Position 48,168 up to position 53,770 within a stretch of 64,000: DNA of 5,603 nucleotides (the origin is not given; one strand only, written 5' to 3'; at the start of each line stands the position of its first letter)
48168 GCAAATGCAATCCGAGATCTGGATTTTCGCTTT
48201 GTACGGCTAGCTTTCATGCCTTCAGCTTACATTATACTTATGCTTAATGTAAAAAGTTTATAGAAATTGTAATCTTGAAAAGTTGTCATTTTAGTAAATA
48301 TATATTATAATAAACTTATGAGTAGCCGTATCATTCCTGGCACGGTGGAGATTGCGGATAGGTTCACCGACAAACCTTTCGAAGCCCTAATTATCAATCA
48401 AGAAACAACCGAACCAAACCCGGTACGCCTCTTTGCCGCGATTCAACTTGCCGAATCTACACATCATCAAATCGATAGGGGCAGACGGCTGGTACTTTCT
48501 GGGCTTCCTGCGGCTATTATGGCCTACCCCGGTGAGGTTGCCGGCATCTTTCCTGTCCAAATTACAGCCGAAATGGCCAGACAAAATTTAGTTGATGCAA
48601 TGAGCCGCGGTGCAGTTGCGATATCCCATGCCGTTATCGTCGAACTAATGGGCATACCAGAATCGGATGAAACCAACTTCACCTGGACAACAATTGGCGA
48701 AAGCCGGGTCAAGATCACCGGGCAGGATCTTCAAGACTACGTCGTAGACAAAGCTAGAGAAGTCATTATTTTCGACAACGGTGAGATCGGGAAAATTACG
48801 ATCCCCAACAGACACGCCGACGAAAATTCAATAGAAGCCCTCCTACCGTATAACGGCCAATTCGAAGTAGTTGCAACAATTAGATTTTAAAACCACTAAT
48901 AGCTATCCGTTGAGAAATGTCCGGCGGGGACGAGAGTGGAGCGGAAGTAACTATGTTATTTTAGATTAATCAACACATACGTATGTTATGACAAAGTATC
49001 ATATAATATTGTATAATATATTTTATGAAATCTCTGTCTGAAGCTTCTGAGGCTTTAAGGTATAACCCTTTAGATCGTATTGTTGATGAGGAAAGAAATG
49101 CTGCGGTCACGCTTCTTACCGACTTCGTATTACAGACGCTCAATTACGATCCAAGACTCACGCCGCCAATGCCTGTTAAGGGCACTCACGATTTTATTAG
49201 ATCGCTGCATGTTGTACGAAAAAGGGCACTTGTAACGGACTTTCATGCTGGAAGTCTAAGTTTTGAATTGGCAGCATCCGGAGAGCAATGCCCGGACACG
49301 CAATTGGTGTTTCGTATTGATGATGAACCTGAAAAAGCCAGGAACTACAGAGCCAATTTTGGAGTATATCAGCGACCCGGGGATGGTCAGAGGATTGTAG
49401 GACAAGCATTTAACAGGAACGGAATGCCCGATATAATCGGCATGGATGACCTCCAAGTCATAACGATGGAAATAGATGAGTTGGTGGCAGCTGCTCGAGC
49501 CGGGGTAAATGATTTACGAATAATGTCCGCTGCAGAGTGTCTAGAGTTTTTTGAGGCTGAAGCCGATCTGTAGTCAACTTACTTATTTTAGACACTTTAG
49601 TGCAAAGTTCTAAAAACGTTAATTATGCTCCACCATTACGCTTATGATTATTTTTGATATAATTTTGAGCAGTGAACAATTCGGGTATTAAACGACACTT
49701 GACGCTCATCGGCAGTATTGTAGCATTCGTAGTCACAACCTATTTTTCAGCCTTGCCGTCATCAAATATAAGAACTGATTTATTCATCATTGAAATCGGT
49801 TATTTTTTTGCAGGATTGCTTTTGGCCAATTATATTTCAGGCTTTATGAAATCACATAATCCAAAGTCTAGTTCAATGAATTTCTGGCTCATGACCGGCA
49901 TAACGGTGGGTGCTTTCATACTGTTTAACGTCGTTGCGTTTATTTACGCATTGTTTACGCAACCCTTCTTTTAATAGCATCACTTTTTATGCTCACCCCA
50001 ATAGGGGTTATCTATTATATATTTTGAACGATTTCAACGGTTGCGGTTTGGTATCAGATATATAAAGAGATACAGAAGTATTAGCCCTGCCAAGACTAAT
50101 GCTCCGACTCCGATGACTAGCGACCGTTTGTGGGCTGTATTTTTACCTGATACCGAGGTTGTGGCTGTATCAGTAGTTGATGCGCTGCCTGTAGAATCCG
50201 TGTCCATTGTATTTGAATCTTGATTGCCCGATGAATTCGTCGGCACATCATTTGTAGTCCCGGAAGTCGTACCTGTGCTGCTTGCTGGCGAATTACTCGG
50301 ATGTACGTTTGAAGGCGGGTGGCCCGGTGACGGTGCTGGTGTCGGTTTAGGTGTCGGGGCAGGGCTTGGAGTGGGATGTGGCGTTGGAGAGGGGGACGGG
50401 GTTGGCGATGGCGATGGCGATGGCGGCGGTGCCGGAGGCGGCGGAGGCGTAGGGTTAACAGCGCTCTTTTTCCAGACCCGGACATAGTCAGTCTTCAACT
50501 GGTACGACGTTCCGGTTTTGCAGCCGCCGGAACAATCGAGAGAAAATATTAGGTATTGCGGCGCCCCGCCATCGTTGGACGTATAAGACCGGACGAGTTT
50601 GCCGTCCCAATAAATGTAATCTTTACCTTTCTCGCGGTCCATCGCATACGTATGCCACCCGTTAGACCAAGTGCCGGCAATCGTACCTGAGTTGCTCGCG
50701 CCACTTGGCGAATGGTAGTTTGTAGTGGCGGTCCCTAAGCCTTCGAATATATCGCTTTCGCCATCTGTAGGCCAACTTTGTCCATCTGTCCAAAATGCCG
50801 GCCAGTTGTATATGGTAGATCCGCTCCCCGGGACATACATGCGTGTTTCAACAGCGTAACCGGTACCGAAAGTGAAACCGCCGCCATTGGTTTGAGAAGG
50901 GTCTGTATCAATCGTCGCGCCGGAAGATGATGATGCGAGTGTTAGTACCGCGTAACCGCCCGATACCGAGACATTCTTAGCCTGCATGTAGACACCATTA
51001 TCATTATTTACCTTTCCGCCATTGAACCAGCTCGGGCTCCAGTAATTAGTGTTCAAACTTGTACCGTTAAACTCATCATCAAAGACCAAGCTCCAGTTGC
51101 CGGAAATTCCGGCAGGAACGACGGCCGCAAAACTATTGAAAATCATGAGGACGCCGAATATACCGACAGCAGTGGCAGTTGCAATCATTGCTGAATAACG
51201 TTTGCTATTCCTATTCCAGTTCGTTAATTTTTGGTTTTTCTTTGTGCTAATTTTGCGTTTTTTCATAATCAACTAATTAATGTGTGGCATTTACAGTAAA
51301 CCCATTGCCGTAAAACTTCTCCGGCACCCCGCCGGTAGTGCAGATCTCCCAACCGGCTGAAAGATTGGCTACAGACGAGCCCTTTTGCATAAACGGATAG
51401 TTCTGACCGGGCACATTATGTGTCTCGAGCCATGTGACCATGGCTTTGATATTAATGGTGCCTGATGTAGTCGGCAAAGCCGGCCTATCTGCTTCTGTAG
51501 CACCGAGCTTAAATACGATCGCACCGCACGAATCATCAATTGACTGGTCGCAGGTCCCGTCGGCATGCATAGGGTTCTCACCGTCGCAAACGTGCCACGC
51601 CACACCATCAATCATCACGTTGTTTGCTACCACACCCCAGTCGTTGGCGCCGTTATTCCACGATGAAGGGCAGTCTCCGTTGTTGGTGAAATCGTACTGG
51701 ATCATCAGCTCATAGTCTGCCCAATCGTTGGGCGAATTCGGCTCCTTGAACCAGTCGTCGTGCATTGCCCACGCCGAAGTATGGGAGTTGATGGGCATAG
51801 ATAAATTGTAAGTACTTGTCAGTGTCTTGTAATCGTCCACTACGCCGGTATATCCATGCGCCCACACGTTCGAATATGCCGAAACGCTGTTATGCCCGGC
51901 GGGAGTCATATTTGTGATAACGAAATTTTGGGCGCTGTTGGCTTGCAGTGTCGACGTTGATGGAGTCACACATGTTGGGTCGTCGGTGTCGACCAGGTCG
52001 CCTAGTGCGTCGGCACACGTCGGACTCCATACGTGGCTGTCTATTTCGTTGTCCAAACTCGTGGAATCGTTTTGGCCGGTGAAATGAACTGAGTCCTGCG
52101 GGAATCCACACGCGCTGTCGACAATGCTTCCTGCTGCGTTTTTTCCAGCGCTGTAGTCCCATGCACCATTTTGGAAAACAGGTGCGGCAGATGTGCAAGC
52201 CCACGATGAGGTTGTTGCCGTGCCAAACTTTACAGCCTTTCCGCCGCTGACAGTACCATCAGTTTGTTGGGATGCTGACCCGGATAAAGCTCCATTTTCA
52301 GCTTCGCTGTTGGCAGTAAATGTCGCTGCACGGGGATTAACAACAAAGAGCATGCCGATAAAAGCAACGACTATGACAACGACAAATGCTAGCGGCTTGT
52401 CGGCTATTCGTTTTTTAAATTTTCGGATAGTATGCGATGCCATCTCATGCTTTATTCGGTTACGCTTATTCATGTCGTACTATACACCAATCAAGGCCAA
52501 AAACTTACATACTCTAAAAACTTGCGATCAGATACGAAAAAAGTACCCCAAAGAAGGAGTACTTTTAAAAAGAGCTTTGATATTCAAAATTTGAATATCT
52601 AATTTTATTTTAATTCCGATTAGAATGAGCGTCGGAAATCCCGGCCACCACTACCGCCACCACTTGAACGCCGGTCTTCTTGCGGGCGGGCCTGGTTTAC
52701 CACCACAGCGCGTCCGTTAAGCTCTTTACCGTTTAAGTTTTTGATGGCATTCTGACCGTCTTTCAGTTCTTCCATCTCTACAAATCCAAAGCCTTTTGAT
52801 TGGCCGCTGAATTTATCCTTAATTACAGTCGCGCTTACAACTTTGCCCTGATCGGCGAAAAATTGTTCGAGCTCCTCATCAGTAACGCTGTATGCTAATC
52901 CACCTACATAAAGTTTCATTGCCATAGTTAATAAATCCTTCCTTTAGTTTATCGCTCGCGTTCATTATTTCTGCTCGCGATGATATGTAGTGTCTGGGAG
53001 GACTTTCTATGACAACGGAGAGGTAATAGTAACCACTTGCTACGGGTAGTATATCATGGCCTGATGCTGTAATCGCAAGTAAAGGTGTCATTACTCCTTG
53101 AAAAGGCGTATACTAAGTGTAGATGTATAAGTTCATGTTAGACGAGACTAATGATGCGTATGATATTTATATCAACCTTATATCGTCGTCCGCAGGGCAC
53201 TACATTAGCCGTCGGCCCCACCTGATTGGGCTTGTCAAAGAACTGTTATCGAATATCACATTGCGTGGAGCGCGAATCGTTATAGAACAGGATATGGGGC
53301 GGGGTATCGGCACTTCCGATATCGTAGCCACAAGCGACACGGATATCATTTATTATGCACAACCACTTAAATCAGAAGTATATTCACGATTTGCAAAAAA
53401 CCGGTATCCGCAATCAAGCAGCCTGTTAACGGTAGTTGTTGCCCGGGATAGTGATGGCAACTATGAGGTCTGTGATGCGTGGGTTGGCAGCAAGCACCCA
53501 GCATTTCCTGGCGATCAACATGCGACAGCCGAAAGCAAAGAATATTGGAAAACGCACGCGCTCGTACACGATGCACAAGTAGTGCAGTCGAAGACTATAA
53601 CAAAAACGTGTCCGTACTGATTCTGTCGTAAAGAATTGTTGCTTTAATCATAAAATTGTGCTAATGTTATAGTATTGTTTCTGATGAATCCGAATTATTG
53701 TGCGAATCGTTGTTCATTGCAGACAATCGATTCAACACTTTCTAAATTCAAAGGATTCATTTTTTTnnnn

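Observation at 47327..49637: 2.3-kb integrase-less islet bounded by a 14-nt direct repeat of the tRNA-Ala(GGC) 3' end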

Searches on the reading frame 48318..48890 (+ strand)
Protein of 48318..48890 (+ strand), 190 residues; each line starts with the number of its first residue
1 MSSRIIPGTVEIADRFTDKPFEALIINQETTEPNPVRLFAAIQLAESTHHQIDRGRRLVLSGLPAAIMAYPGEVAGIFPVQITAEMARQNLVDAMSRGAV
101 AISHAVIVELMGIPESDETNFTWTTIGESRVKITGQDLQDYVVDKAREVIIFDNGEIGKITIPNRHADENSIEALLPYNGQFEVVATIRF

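Call 6: search_protein_families(library=pfam, proteins=[window:48318-48890:+], max_evalue=0.1)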
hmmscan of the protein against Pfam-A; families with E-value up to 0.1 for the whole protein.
window:48318-48890:+ (190 aa): 1 family
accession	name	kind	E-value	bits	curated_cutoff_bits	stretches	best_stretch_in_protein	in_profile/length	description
PF04738.18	Lant_dehydr_N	-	0.043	12.4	28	1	17-118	380-479/649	Lantibiotic dehydratase, N terminus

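Call 7: search_protein_families(library=phrogs, proteins=[window:48318-48890:+], max_evalue=0.1)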
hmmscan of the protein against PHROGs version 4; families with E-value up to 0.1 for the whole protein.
window:48318-48890:+ (190 aa): 0 families

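Call 11: find_encoding_contigs(protein=window:48318-48890:+, flank=10000, max_places=10)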
Protein window:48318-48890:+ (190 aa): no gene with exactly this product is on record in the collection.

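Call 13: find_homologous_proteins(query=window:48318-48890:+, max_evalue=0.001)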
Query window:48318-48890:+ (190 aa): 1 proteins with E <= 0.001 among 120 candidates.
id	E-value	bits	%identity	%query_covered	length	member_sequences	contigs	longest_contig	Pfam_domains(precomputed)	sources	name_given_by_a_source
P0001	6.2e-118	409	100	100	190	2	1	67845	-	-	-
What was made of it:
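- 48318..48890 (+): isl2, 190 aa: a soluble orphan protein. Only itself found among 5.8 billion proteins (call 13).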

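Call 38: predict_structure(protein=window:48318-48890:+)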
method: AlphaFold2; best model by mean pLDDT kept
length: 190 residues; sequences in the alignment: 1
mean_pLDDT: 40.6   pTM: 0.30
mean pLDDT of the five models: 40.6, 37.2, 30.0, 28.1, 25.4
residues with pLDDT >= 90: 0; 70-90: 0; 50-70: 43; < 50: 147
segments of 3 or more residues with pLDDT < 50: 1-107, 125-130, 146-158, 163-167, 179-190
pLDDT, mean of each block of 10 residues (from residue 1): 26 30 27 32 31 28 37 31 39 40 45 57 51 57 50 44 50 52 44
secondary structure, 60 per line:
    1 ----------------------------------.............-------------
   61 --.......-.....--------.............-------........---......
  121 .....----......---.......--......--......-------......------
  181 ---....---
elements in order: H35-47 H63-69 H71-75 H84-96 H104-111 H115-120 E121-125 E130-135 H139-145 E148-153 E156-161 H169-174 E184-187
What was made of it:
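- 48318..48890 (+): AF2 model unusable, pLDDT 41 (call 38).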

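Call 72: find_related_loci(query=window:48318-48890:+, collection=viral_contigs, flank=5000)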
Query window:48318-48890:+ (190 aa) in viral_contigs; peptide patterns used: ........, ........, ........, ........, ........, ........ (x = any residue, [..] = any of these).
2 stretches matched a pattern, but none encodes a relative of the query by tblastn (E <= 1e-3).
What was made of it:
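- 48318..48890 (+): No viral relative (call 72).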

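Call 79: search_protein_families(library=padloc, proteins=[window:48318-48890:+], max_evalue=0.1)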
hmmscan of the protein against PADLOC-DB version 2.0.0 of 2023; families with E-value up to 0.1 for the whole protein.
window:48318-48890:+ (190 aa): 0 families

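Call 80: search_protein_families(library=ncbifam, proteins=[window:48318-48890:+], max_evalue=0.1)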
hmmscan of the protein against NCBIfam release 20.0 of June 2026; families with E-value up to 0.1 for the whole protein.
window:48318-48890:+ (190 aa): 0 families

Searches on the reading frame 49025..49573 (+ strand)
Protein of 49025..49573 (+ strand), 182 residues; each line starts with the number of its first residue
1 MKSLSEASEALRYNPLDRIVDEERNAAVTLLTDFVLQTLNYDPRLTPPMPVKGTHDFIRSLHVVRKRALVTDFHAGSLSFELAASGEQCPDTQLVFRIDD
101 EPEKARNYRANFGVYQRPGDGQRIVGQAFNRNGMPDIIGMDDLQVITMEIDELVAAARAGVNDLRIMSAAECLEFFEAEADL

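Call 6: search_protein_families(library=pfam, proteins=[window:49025-49573:+], max_evalue=0.1)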
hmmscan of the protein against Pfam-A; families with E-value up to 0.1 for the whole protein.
window:49025-49573:+ (182 aa): 0 families

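Call 7: search_protein_families(library=phrogs, proteins=[window:49025-49573:+], max_evalue=0.1)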
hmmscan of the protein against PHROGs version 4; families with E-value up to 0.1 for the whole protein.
window:49025-49573:+ (182 aa): 0 families

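Call 31: find_homologous_proteins(query=window:49025-49573:+, max_evalue=0.01)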
Query window:49025-49573:+ (182 aa): 1 proteins with E <= 0.01 among 378 candidates.
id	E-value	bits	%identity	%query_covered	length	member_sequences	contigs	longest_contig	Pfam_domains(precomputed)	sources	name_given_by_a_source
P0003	5.9e-115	399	100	100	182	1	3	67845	-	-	-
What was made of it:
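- Two are orphans (calls 13, 31). No copy of the islet exists anywhere else among 5.8 billion proteins (calls 13, 31).
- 49025..49573 (+): isl3, 182 aa: a soluble orphan protein. Only itself found (call 31).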

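Call 39: predict_structure(protein=window:49025-49573:+)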
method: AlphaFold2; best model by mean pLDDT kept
length: 182 residues; sequences in the alignment: 1
mean_pLDDT: 33.6   pTM: 0.21
mean pLDDT of the five models: 33.6, 31.6, 30.6, 29.1, 28.9
residues with pLDDT >= 90: 0; 70-90: 0; 50-70: 1; < 50: 181
segments of 3 or more residues with pLDDT < 50: 1-4, 6-182
pLDDT, mean of each block of 10 residues (from residue 1): 43 34 38 37 32 27 26 25 27 31 35 37 40 40 32 36 32 35 31
secondary structure, 60 per line:
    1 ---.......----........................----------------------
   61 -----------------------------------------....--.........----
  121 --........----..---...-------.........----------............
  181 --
elements in order: H4-10 H15-38 H102-105 E108-116 E123-130 H150-158 H169-180
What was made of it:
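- Tried and rejected: Single-sequence AF2 models of isl2 and isl3 were unusable (pLDDT 41 and 34; calls 38, 39).
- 49025..49573 (+): AF2 model unusable, pLDDT 34 (call 39).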

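Call 73: find_related_loci(query=window:49025-49573:+, collection=viral_contigs, flank=5000)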
Query window:49025-49573:+ (182 aa) in viral_contigs; peptide patterns used: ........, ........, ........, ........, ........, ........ (x = any residue, [..] = any of these).
10 stretches matched a pattern, but none encodes a relative of the query by tblastn (E <= 1e-3).
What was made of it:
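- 49025..49573 (+): No viral relative (call 73).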

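Call 79: search_protein_families(library=padloc, proteins=[window:49025-49573:+], max_evalue=0.1)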
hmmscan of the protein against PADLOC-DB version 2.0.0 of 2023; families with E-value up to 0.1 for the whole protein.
window:49025-49573:+ (182 aa): 0 families

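Call 80: search_protein_families(library=ncbifam, proteins=[window:49025-49573:+], max_evalue=0.1)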
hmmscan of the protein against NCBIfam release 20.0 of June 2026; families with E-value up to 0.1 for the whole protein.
window:49025-49573:+ (182 aa): 0 families

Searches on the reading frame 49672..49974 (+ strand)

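Call 6: search_protein_families(library=pfam, proteins=[window:49672-49974:+], max_evalue=0.1)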
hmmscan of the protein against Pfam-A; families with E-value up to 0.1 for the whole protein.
window:49672-49974:+ (100 aa): 2 families
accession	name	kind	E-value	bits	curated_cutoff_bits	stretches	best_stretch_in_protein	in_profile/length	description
PF08370.16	PDR_assoc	-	0.03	14.5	24.9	1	59-94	18-52/65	Plant PDR ABC transporter associated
PF09858.14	DUF2085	-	0.066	14.1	25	1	12-83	26-87/90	Predicted membrane protein (DUF2085)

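Call 7: search_protein_families(library=phrogs, proteins=[window:49672-49974:+], max_evalue=0.1)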
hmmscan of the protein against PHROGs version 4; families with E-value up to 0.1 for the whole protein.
window:49672-49974:+ (100 aa): 1 family
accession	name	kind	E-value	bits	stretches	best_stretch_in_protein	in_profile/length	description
phrog_24230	-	unknown function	0.027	15.8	1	10-60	26-75/111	-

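Call 79: search_protein_families(library=padloc, proteins=[window:49672-49974:+], max_evalue=0.1)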
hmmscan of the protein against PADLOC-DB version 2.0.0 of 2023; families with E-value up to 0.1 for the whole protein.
window:49672-49974:+ (100 aa): 0 families

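Call 80: search_protein_families(library=ncbifam, proteins=[window:49672-49974:+], max_evalue=0.1)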
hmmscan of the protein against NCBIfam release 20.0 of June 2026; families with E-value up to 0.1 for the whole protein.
window:49672-49974:+ (100 aa): 1 family
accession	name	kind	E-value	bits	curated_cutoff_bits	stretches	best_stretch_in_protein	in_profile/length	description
NF052519.1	ExpolsacRepExoX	equivalog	0.095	13.1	140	1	10-52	8-54/96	exopolysaccharide production repressor ExoX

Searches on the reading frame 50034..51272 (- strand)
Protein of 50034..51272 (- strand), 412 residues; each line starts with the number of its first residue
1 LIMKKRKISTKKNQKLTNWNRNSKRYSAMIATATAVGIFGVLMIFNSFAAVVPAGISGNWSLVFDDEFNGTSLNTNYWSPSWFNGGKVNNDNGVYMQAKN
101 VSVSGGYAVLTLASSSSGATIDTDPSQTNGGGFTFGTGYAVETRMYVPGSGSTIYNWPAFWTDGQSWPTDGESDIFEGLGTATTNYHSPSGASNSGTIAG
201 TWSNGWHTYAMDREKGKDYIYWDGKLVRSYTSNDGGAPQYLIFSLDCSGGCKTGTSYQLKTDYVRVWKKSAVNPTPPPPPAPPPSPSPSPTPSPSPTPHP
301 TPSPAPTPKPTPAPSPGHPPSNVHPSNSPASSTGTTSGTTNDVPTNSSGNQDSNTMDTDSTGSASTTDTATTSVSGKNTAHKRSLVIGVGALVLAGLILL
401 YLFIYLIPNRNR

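Call 6: search_protein_families(library=pfam, proteins=[window:50034-51272:-], max_evalue=0.1)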
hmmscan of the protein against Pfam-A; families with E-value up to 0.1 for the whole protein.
window:50034-51272:- (412 aa): 3 families
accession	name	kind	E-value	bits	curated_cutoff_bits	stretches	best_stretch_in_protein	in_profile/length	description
PF00722.28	Glyco_hydro_16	-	1.5e-05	25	22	1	94-236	7-141/175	Glycosyl hydrolases family 16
PF20479.3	TMEM128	-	0.053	14.4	23.9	0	8-45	64-95/124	TMEM128 protein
PF05887.16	Trypan_PARP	-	0.093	13.2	100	0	273-317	58-112/134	Procyclic acidic repetitive protein (PARP)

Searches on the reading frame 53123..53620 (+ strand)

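Call 37: search_protein_families(library=pfam, proteins=[window:53123-53620:+], max_evalue=0.01)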
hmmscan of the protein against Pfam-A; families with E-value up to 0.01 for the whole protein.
window:53123-53620:+ (165 aa): 0 families

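Call 79: search_protein_families(library=padloc, proteins=[window:53123-53620:+], max_evalue=0.1)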
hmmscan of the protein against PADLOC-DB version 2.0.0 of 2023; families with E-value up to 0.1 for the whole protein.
window:53123-53620:+ (165 aa): 1 family
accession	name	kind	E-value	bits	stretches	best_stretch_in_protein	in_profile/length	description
PDLC04284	PDC-M02A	-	0.019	12.5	1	73-128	86-139/188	-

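Call 80: search_protein_families(library=ncbifam, proteins=[window:53123-53620:+], max_evalue=0.1)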
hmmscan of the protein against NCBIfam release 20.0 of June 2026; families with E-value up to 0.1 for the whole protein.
window:53123-53620:+ (165 aa): 0 families
